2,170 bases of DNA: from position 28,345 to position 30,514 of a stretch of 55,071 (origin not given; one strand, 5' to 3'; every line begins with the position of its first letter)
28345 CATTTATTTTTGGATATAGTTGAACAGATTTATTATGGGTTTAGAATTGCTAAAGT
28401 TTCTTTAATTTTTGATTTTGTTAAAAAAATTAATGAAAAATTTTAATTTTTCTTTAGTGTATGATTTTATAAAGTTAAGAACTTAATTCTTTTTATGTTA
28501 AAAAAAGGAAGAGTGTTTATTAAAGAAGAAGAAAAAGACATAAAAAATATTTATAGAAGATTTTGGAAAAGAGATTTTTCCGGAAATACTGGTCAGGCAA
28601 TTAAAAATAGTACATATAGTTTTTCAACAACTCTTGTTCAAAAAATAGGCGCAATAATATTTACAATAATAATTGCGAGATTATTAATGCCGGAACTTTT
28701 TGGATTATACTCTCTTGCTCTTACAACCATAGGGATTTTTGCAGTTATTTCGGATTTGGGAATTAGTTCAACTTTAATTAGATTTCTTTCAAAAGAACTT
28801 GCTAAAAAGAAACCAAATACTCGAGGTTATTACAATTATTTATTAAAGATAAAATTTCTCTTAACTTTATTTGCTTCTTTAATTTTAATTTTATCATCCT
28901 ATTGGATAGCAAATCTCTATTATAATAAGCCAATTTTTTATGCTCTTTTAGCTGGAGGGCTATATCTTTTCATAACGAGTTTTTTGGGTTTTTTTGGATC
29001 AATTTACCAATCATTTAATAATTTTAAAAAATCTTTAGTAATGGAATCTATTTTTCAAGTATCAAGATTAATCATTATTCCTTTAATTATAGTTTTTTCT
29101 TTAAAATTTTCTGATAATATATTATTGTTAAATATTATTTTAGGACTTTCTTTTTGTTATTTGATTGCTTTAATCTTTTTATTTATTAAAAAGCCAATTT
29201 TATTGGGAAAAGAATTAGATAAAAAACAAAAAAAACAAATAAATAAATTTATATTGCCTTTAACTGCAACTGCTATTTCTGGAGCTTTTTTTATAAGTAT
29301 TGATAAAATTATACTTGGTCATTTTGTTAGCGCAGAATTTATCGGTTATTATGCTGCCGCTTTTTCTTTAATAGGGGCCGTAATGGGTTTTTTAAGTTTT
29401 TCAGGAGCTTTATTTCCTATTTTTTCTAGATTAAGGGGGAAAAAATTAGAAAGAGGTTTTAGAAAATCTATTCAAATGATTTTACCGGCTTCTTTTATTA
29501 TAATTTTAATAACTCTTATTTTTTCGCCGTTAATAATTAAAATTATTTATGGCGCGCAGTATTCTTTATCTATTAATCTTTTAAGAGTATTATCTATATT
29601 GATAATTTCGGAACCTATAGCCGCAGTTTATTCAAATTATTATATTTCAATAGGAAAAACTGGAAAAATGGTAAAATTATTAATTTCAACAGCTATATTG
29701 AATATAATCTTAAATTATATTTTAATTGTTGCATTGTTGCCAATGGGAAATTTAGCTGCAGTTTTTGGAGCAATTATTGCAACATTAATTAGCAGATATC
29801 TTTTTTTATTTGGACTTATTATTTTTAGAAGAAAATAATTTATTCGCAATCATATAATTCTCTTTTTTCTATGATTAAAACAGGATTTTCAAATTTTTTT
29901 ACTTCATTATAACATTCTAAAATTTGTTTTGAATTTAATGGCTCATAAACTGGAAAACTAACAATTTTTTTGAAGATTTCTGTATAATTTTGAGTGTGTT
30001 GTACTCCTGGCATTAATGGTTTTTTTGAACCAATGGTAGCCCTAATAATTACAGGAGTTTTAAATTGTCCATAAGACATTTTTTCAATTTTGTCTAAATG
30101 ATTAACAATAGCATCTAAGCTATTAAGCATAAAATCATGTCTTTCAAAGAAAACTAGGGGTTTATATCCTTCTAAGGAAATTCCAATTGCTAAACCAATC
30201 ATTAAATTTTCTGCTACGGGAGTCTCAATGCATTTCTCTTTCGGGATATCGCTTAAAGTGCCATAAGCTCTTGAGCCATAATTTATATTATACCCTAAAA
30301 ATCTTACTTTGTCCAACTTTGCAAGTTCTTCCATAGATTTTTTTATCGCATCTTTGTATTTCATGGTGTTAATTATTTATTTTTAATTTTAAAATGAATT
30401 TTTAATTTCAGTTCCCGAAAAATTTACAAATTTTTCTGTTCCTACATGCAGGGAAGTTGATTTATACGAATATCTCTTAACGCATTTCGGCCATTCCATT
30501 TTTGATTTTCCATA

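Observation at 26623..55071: A glycan-biosynthesis island of at least 28 kb with natural-product-like chemistry in a reduced archaeal genome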

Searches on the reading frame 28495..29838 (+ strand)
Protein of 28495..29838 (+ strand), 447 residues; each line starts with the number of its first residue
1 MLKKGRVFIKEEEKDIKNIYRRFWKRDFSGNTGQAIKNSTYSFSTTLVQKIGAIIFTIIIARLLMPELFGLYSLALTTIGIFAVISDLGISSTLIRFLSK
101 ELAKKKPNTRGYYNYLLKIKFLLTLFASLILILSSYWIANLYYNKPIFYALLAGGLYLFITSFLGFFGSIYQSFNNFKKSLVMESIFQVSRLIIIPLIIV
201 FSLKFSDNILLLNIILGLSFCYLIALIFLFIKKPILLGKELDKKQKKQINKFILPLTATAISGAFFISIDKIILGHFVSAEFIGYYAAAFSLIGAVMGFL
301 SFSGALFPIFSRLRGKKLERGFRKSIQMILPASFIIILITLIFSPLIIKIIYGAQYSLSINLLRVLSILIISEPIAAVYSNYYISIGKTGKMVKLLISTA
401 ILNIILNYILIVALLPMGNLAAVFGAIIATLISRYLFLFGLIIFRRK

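Call 6: search_protein_families(library=pfam, proteins=[window:28495-29838:+], max_evalue=0.001)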
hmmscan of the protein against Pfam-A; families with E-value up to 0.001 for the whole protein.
window:28495-29838:+ (447 aa): 3 families
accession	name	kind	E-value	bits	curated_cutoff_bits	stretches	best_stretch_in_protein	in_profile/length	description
PF01943.22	Polysacc_synt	-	1.9e-25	90.3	28.2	1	36-313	2-273/274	Polysaccharide biosynthesis protein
PF13440.11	Polysacc_synt_3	-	2.9e-23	83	23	1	59-358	1-290/293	Polysaccharide biosynthesis protein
PF01554.23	MatE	-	8.3e-05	22.8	24.9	1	265-409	11-161/161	MatE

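Call 15: find_encoding_contigs(protein=window:28495-29838:+, flank=10000, max_places=6)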
Protein window:28495-29838:+ (447 aa): 9 contigs read that carry it; 6 places shown.
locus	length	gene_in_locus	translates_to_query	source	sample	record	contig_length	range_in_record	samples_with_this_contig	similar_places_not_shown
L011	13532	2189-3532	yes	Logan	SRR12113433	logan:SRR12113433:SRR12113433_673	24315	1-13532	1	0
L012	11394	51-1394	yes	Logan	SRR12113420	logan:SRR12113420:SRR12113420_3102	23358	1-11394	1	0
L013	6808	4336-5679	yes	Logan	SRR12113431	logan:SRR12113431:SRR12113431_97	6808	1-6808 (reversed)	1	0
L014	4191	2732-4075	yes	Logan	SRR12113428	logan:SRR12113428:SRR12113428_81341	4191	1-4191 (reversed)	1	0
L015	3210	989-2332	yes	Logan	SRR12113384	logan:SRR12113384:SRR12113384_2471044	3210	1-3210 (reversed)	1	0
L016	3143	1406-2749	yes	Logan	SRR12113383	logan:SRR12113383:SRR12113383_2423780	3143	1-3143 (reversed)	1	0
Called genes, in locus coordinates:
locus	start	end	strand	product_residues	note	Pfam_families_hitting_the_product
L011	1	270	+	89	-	?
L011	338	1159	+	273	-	PF03721:UDPG_MGDP_dh_N, PF00984:UDPG_MGDP_dh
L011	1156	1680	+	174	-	PF06941:NT5C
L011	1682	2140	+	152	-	-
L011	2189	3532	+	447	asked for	PF01943:Polysacc_synt, PF13440:Polysacc_synt_3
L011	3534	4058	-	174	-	PF02779:Transket_pyr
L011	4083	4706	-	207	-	PF00676:E1_dh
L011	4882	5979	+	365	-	PF00155:Aminotran_1_2 (weak), PF00266:Aminotran_5 (weak), PF01041:DegT_DnrJ_EryC1, PF01053:Cys_Met_Meta_PP (weak)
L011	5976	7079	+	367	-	PF01041:DegT_DnrJ_EryC1, PF00266:Aminotran_5 (weak)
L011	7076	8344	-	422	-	PF04055:Radical_SAM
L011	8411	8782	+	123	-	-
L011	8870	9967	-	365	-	PF01467:CTP_transf_like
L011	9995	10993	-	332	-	PF01073:3Beta_HSD, PF01370:Epimerase, PF02719:Polysacc_synt_2, PF04321:RmlD_sub_bind, PF13460:NAD_binding_10, PF16363:GDP_Man_Dehyd, PF07993:NAD_binding_4 (weak)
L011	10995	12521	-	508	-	PF01467:CTP_transf_like, PF00294:PfkB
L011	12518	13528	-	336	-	PF00106:adh_short (weak), PF01073:3Beta_HSD, PF01370:Epimerase, PF02719:Polysacc_synt_2, PF04321:RmlD_sub_bind, PF07993:NAD_binding_4, PF16363:GDP_Man_Dehyd, PF13460:NAD_binding_10, +1 more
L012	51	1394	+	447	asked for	PF01943:Polysacc_synt, PF13440:Polysacc_synt_3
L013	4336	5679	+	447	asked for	PF01943:Polysacc_synt, PF13440:Polysacc_synt_3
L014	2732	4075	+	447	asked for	PF01943:Polysacc_synt, PF13440:Polysacc_synt_3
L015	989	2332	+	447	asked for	PF01943:Polysacc_synt, PF13440:Polysacc_synt_3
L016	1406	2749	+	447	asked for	PF01943:Polysacc_synt, PF13440:Polysacc_synt_3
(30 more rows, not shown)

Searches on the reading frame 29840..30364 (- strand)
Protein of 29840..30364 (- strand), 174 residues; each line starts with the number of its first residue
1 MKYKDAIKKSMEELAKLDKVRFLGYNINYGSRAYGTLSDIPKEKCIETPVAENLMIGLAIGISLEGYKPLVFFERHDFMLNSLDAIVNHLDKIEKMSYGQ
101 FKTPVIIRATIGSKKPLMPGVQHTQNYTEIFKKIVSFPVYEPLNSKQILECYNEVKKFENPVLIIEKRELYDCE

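Call 6: search_protein_families(library=pfam, proteins=[window:29840-30364:-], max_evalue=0.001)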
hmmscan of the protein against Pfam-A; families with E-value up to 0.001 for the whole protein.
window:29840-30364:- (174 aa): 1 family
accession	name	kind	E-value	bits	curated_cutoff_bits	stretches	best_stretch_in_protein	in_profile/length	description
PF02779.29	Transket_pyr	-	3.9e-11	43.3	27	1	3-171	5-172/174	Transketolase, pyrimidine binding domain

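Call 10: search_protein_families(library=ncbifam, proteins=[window:29840-30364:-], max_evalue=0.001)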
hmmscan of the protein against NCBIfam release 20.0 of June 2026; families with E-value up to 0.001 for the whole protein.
window:29840-30364:- (174 aa): 2 families
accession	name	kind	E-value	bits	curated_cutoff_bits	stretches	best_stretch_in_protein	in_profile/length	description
NF006667.0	PRK09212.1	subfamily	1.4e-23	83.3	321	1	2-172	5-178/327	pyruvate dehydrogenase complex E1 component subunit beta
NF008854.0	PRK11892.1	equivalog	8.8e-20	70.8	454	1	4-171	145-315/464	pyruvate dehydrogenase complex E1 component subunit beta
